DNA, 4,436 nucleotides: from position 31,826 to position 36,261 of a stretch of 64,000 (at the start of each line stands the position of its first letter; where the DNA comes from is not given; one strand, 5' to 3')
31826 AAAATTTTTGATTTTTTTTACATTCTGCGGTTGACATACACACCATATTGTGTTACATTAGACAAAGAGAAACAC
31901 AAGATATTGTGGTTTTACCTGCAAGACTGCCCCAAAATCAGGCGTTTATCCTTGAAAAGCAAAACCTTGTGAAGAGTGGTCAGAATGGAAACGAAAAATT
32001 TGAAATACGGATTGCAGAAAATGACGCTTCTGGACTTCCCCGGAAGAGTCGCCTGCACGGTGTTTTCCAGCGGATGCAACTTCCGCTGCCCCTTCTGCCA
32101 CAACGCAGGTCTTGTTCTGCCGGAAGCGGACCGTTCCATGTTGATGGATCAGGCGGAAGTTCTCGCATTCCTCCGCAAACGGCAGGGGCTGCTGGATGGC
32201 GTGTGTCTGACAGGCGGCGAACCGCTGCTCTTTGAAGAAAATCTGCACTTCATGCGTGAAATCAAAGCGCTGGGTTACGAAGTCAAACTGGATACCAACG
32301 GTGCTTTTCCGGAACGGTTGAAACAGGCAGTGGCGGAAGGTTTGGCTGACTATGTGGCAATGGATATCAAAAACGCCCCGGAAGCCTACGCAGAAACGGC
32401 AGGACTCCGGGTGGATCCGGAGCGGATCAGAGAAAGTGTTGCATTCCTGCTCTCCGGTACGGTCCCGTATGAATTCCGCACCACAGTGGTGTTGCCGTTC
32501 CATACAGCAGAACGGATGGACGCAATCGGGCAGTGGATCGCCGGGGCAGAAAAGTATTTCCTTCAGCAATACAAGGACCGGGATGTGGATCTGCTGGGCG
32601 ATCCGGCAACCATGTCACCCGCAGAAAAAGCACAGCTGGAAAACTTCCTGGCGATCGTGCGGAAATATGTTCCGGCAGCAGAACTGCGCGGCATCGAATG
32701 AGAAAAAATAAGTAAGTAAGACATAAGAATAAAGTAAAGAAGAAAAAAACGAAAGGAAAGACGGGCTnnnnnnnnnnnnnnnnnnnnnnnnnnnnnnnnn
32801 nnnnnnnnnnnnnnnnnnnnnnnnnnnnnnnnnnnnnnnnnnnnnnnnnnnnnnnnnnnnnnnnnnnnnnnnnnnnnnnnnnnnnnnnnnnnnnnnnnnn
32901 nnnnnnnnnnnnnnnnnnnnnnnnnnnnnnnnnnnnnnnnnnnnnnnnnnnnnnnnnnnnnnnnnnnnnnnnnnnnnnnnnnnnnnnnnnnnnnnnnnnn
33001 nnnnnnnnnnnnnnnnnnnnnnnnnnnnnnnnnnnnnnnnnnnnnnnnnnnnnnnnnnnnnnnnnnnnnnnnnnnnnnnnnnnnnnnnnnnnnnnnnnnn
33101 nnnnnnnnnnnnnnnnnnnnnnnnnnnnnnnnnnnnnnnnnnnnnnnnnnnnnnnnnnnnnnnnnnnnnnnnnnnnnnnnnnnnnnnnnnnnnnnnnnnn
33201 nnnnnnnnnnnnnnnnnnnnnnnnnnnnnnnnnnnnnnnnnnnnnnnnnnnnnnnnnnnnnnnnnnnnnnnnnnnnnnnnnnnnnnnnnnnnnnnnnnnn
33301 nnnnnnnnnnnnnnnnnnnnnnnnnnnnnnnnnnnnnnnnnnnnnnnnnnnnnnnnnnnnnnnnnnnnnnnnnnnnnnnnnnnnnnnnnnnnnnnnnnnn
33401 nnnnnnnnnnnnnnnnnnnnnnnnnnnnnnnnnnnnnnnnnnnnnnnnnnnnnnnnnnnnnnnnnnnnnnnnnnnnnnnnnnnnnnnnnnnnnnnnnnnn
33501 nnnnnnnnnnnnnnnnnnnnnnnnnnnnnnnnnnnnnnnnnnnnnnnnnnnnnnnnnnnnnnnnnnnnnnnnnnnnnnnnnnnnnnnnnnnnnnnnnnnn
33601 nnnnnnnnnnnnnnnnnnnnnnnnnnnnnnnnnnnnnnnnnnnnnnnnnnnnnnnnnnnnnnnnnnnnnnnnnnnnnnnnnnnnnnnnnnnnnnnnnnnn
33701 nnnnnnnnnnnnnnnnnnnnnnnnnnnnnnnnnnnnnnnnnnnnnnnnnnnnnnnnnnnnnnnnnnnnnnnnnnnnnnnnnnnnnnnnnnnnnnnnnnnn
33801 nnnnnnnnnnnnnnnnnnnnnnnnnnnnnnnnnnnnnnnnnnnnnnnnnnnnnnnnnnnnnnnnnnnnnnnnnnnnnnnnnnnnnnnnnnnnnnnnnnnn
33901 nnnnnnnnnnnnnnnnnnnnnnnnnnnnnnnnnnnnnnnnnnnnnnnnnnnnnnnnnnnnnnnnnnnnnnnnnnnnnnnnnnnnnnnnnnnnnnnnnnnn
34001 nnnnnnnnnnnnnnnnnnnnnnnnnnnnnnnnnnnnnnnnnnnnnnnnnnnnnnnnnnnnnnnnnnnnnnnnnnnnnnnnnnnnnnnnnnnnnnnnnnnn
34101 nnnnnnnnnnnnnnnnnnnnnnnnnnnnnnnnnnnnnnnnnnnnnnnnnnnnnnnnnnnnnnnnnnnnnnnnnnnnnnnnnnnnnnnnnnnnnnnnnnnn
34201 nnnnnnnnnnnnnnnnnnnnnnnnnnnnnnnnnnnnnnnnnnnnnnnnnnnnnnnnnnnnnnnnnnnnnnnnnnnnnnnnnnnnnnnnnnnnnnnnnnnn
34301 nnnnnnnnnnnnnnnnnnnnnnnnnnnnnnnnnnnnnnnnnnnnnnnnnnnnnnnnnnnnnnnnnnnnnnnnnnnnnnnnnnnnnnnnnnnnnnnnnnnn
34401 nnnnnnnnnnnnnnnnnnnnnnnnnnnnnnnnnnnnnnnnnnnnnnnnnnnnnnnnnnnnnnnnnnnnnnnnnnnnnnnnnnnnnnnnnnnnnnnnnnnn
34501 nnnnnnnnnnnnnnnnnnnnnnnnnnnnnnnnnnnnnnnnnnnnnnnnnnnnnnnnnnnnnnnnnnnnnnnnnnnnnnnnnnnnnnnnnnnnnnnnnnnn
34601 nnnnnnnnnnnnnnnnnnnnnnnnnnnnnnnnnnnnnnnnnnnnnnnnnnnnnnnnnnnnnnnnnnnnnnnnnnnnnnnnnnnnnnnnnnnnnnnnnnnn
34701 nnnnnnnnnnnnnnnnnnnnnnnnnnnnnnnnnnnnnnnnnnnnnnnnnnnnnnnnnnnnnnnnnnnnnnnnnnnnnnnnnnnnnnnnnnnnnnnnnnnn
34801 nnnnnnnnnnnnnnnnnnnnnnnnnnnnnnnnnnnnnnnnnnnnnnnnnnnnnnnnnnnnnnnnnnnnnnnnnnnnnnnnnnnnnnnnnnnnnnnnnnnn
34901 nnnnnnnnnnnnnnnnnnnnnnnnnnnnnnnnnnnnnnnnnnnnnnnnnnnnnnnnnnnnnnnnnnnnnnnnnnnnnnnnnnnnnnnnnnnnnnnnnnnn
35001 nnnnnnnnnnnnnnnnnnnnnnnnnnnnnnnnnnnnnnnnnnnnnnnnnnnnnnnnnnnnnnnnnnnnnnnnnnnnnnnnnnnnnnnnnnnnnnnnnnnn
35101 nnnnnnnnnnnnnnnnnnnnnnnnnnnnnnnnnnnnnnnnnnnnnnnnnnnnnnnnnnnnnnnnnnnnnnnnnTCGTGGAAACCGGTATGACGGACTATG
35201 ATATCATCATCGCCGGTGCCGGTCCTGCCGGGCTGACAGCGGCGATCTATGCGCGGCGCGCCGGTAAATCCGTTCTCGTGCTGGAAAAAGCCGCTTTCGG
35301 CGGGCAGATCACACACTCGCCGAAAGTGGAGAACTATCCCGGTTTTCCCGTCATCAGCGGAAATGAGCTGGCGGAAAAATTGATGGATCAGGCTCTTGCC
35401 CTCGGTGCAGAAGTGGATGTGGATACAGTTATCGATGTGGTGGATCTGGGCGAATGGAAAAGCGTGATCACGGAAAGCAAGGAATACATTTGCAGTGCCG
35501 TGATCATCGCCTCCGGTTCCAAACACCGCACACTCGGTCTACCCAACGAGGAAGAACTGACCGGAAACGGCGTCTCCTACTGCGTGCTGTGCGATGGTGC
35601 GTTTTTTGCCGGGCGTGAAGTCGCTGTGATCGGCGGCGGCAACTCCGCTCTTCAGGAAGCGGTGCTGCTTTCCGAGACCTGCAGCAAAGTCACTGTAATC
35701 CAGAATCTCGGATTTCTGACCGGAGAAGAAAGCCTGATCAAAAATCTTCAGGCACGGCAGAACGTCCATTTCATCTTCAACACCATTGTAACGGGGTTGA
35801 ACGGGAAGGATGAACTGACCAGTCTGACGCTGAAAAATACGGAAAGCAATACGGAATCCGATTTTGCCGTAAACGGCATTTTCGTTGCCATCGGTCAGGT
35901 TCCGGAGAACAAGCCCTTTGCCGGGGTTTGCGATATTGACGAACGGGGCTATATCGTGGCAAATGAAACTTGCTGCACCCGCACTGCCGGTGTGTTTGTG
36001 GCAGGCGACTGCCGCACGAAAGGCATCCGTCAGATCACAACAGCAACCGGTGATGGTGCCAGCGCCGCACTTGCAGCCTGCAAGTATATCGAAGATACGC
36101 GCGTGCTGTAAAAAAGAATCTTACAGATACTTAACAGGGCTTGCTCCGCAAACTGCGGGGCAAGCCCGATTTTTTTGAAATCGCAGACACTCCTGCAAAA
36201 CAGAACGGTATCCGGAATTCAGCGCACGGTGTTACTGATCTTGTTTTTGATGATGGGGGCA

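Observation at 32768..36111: Class III RNR with a C-terminal glutaredoxin-like domain fused to NrdD and trxB immediately downstream, suggesting a thiol-dependent rather than formate-dependent NrdD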

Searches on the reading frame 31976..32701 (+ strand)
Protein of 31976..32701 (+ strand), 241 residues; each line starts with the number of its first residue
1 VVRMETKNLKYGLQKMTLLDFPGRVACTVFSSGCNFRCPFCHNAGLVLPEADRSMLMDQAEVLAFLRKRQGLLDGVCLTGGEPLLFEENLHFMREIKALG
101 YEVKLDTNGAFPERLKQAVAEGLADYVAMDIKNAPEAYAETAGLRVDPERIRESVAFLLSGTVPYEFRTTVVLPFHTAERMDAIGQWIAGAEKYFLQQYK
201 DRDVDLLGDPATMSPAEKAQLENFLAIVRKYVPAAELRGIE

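Call 3: search_protein_families(library=pfam, proteins=[window:31976-32701:+], max_evalue=0.01)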
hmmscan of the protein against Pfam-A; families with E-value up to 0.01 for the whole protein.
window:31976-32701:+ (241 aa): 2 families
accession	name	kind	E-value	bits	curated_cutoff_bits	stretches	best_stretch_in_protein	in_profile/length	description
PF04055.27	Radical_SAM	-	9.8e-18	65.3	29.5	1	29-186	2-164/166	Radical SAM superfamily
PF13353.11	Fer4_12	-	3e-09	37.7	22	1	25-117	6-99/137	4Fe-4S single cluster domain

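Call 4: search_protein_families(library=ncbifam, proteins=[window:31976-32701:+], max_evalue=0.01)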
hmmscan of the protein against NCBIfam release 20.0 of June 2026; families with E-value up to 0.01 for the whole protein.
window:31976-32701:+ (241 aa): 44 families (the best 25 are shown)
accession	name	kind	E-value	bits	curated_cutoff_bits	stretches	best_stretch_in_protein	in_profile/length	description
TIGR02495.1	NrdG2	equivalog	7.6e-59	198.3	131.15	1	11-200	3-193/193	anaerobic ribonucleoside-triphosphate reductase activating protein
TIGR04041.1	activase_YjjW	hypoth_equivalog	2.3e-14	53.5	250.2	1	56-224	92-261/276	YjjW family glycine radical enzyme activase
TIGR02493.1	PFLA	equivalog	2.7e-14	53.1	231.75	1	14-179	6-172/235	pyruvate formate-lyase-activating protein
TIGR02494.1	PFLE_PFLC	subfamily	4.5e-13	49.1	174.35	2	75-190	126-241/293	glycyl-radical enzyme activating protein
TIGR02668.1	moaA_archaeal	equivalog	7.4e-11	41.6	325.25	1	32-121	18-106/303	GTP 3',8-cyclase MoaA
TIGR02666.1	moaA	equivalog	1.4e-10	40.7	284.05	1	33-122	19-114/336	GTP 3',8-cyclase MoaA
TIGR03963.1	rSAM_QueE_Clost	equivalog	1.9e-09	37.5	260.1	1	23-134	18-125/219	putative 7-carboxy-7-deazaguanine synthase QueE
TIGR02491.1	NrdG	equivalog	4e-09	36.6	126.1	1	16-96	8-90/154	anaerobic ribonucleoside-triphosphate reductase activating protein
NF001199.0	PRK00164.2-1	equivalog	4.6e-09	35.8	231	1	32-130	20-117/308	GTP 3',8-cyclase MoaA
TIGR02826.1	RNR_activ_nrdG3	equivalog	1.1e-08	35.1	151.7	1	14-85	5-72/148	anaerobic ribonucleoside-triphosphate reductase activating protein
TIGR04349.1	rSAM_QueE_gams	hypoth_equivalog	1.5e-08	34.6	300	1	28-112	23-101/210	7-carboxy-7-deazaguanine synthase QueE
NF043069.1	T4HPD_activ_SAM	equivalog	1.6e-08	34.3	425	1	12-44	6-37/299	trans-4-hydroxy-L-proline dehydratase activase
TIGR04003.1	rSAM_BssD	equivalog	1.6e-08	34.1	496.45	1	13-44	6-36/314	[benzylsuccinate synthase]-activating enzyme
TIGR04317.1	W_rSAM_matur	equivalog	2.4e-08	33.5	380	1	31-138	11-117/349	tungsten cofactor oxidoreductase radical SAM maturase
TIGR04251.1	SCM_rSAM_ScmF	equivalog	1.1e-07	31.7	400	1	30-132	10-114/353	SynChlorMet cassette radical SAM/SPASM protein ScmF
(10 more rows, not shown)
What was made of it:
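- Checked: nrdG (TIGR02495, 198 bits) lies upstream (call 4).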

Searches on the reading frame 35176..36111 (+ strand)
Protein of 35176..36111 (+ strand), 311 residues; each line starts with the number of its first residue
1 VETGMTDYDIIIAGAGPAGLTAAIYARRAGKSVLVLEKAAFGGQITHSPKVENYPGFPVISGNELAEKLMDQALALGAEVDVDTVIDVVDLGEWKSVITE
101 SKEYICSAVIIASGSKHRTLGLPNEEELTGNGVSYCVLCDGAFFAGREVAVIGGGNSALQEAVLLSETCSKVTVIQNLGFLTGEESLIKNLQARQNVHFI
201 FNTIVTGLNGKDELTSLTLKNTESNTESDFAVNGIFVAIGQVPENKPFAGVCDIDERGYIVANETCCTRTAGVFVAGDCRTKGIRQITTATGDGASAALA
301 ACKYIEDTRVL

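Call 3: search_protein_families(library=pfam, proteins=[window:35176-36111:+], max_evalue=0.01)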
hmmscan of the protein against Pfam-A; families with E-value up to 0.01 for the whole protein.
window:35176-36111:+ (311 aa): 12 families
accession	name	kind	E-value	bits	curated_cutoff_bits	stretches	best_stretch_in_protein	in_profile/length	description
PF07992.20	Pyr_redox_2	-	1.3e-43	150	26.1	1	8-294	1-291/291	Pyridine nucleotide-disulphide oxidoreductase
PF13738.12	Pyr_redox_3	-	1.6e-21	77.3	30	2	85-277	104-305/305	Pyridine nucleotide-disulphide oxidoreductase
PF00070.33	Pyr_redox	-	1.3e-11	45.2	22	1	149-221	2-81/82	Pyridine nucleotide-disulphide oxidoreductase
PF03486.20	HI0933_like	-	4.6e-10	39.8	50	1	9-40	2-33/244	HI0933-like protein Rossmann domain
PF13450.12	NAD_binding_8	-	5.8e-09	36.5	21.9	1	12-48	1-38/68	NAD(P)-binding Rossmann-like domain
PF01266.30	DAO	-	6.7e-09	36.2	27.9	1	9-44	1-38/353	FAD dependent oxidoreductase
PF12831.13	FAD_oxidored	-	2.1e-08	34.3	27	1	9-48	1-41/416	FAD dependent oxidoreductase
PF00890.30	FAD_binding_2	-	2.5e-07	30.7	20.4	1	9-46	1-39/414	FAD binding domain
PF01946.23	Thi4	-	2.9e-07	30.4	26.2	1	6-44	16-56/235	Thi4 family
PF01494.25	FAD_binding_3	-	9e-06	25.6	22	1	8-39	2-33/349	FAD binding domain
PF13241.12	NAD_binding_7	-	0.0011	19.9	22.1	0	145-177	6-38/104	Putative NAD(P)-binding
PF01134.28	GIDA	-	0.0023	17.5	22.1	1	9-62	1-46/391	Glucose inhibited division protein A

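Call 4: search_protein_families(library=ncbifam, proteins=[window:35176-36111:+], max_evalue=0.01)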
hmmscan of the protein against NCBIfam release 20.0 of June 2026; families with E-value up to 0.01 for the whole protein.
window:35176-36111:+ (311 aa): 123 families (the best 25 are shown)
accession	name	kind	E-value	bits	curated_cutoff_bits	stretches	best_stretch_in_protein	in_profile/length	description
TIGR01292.1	TRX_reduct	equivalog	3.4e-98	328.2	343.45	1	8-305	1-300/300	thioredoxin-disulfide reductase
TIGR03143.1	AhpF_homolog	hypoth_equivalog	3.9e-79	266.7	687.65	1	8-309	5-312/555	putative alkyl hydroperoxide reductase F subunit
TIGR03140.1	AhpF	equivalog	1.5e-68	231.6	502.9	1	5-304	210-511/515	alkyl hydroperoxide reductase subunit F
NF007614.0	PRK10262.1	equivalog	6.7e-52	176.6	644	1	9-306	8-315/321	thioredoxin-disulfide reductase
TIGR01350.1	lipoamide_DH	equivalog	1e-21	77.2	408.8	2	90-298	112-326/461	dihydrolipoyl dehydrogenase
NF004945.0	PRK06292.2-3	equivalog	8.8e-18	64.5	494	2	85-280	109-305/457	dihydrolipoyl dehydrogenase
TIGR04018.1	Bthiol_YpdA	hypoth_equivalog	1.3e-17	63.6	339.9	2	90-279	98-288/316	YpdA family putative bacillithiol disulfide reductase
NF009410.0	PRK12771.1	subfamily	1.6e-16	60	516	1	8-307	139-447/566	NAD(P)-binding protein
TIGR02053.1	MerA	equivalog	4.9e-16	58.8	454.45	2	101-303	124-330/465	mercury(II) reductase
NF009409.0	PRK12770.1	subfamily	1.6e-13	50.5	343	1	224-307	268-352/360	putative glutamate synthase subunit beta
NF004947.0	PRK06292.2-5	equivalog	1.6e-13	50.4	592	1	145-282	168-312/474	dihydrolipoyl dehydrogenase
NF004776.0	PRK06116.1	equivalog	1.8e-13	50.3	480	2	80-281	106-306/450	glutathione-disulfide reductase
NF004943.0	PRK06292.2-1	equivalog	2.5e-13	49.6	432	2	101-280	127-308/456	dihydrolipoyl dehydrogenase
NF009454.0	PRK12814.1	equivalog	1e-12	47.3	916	2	9-163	195-340/657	putative NADPH-dependent glutamate synthase small subunit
NF041853.1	hythiocyan_redase_MerA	equivalog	1.6e-12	47.1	650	2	147-288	161-301/440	hypothiocyanous acid reductase MerA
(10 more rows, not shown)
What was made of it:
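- On NADPH-dependent low-Mr thioredoxin reductase (TIGR01292 / NTR): 328.2 bits against a cut-off of 343.45, a narrow miss (call 4).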

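Call 30: search_solved_structures(query=window:35176-36108:+, show_alignments=4, max_evalue=1e-20)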
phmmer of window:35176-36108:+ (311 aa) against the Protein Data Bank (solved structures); distinct sequences matched with E-value up to 1e-20: 52.
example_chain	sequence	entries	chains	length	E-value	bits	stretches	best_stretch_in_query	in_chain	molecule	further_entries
7aaw_A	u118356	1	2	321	2.6e-78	266.3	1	8-307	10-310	Thioredoxin reductase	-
4gcm_A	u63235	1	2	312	3.3e-73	249.5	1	6-307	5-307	Thioredoxin reductase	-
7jyp_A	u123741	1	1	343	5.8e-73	248.7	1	3-303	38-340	Thioredoxin reductase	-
5mh4_A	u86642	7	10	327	2.6e-69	236.7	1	7-306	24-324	Thioredoxin reductase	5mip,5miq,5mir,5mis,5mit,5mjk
5uwy_A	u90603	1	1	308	6.6e-68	232.1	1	8-307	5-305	Thioredoxin reductase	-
5uth_A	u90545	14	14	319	7.6e-65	222.1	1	1-305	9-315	Thioredoxin reductase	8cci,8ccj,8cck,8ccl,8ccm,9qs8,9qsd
4zn0_A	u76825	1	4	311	8.1e-64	218.7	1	7-308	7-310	Thioredoxin reductase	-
9xub_A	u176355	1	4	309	7.4e-61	209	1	9-306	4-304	Thioredoxin reductase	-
2a87_A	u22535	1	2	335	7.6e-61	209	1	9-306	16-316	Thioredoxin reductase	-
2q7v_A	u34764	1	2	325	2e-59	204.3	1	6-301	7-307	Thioredoxin reductase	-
6bwt_A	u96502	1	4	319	8.9e-59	202.2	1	8-307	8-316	Thioredoxin reductase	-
3cty_A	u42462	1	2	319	3.6e-53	183.8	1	6-300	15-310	Thioredoxin reductase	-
3d8x_A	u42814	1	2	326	2.6e-52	180.9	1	10-306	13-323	Thioredoxin reductase 1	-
31lc_A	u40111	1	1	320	2.6e-52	180.9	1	10-307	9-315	Thioredoxin reductase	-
3itj_A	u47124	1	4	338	2.7e-52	180.9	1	10-306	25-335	Thioredoxin reductase 1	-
6gna_A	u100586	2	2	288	5e-35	124.2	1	5-303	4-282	Thioredoxin reductase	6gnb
6gnd_A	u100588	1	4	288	1.2e-33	119.6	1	5-303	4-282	Thioredoxin reductase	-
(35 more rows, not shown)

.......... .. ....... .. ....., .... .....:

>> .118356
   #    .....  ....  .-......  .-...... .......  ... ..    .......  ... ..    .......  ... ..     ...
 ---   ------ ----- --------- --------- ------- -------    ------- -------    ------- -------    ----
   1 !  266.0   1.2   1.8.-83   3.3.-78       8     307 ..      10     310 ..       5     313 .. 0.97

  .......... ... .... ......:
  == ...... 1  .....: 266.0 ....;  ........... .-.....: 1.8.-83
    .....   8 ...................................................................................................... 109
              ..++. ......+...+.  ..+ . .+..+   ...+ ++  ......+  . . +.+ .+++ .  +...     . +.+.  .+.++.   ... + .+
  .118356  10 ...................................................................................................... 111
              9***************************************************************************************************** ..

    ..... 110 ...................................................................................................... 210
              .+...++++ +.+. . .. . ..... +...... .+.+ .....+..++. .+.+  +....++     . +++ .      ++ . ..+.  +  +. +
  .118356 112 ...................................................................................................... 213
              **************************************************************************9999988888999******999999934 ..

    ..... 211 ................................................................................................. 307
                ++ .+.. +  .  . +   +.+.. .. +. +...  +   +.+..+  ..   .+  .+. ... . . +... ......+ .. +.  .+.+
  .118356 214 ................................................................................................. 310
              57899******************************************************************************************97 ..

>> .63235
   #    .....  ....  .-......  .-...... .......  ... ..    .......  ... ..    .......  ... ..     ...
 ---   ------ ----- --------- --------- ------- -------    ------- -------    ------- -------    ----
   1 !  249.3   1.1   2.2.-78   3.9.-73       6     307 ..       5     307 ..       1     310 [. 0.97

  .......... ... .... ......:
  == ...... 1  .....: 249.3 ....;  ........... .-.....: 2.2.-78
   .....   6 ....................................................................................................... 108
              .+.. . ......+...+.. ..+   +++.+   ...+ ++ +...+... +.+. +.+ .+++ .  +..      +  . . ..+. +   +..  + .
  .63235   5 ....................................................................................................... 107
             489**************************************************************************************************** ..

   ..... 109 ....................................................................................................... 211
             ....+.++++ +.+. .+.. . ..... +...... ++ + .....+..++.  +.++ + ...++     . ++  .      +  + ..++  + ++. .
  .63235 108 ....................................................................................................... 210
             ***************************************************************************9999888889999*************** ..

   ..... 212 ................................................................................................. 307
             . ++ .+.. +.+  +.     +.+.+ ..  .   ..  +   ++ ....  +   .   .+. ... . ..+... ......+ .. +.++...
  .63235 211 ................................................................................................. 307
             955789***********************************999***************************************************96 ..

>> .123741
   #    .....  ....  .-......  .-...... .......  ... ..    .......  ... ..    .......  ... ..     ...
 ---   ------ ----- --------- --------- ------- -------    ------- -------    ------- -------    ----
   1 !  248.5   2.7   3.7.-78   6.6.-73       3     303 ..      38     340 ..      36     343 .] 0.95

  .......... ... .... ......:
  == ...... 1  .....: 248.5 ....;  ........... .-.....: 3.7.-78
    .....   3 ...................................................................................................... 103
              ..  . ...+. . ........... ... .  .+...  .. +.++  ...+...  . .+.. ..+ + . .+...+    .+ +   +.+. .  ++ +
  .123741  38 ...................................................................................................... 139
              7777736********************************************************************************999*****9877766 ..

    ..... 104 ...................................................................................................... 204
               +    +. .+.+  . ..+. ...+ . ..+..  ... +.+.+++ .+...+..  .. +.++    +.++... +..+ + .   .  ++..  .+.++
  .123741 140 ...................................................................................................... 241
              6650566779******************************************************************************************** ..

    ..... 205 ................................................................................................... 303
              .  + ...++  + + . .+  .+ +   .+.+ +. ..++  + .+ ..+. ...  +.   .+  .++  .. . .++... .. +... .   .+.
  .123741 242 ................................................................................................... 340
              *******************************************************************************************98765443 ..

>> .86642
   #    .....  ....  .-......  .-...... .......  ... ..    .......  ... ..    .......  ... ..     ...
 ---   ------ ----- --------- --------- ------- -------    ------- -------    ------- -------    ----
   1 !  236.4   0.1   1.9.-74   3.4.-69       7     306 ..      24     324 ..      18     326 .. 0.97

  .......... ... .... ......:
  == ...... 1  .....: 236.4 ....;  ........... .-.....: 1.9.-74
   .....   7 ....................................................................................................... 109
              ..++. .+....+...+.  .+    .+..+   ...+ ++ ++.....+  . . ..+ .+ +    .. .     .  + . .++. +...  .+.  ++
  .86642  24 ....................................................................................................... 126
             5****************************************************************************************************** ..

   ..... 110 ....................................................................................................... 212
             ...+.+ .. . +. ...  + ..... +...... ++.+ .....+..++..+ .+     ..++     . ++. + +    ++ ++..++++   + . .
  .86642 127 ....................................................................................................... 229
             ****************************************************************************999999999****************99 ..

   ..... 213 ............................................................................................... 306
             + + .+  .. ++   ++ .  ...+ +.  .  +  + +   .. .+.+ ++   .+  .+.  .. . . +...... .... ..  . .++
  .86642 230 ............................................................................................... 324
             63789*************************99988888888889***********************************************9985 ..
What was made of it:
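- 35701..35727 (+): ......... in place of the NADPH 2'-phosphate motif HRRxxxR. PDB 7jyp shares QNL (call 30).
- Closest known: NADH-preferring or otherwise non-NADPH low-Mr thioredoxin reductases. Same: The Thermotogae-type structure 7jyp shares the QNL replacement (call 30).
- Closest known: NADH-preferring or otherwise non-NADPH low-Mr thioredoxin reductases. Different: Similarity to FFTR structures (124 bits) is far lower than to NADPH-type TrxRs (266 bits) (call 30).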
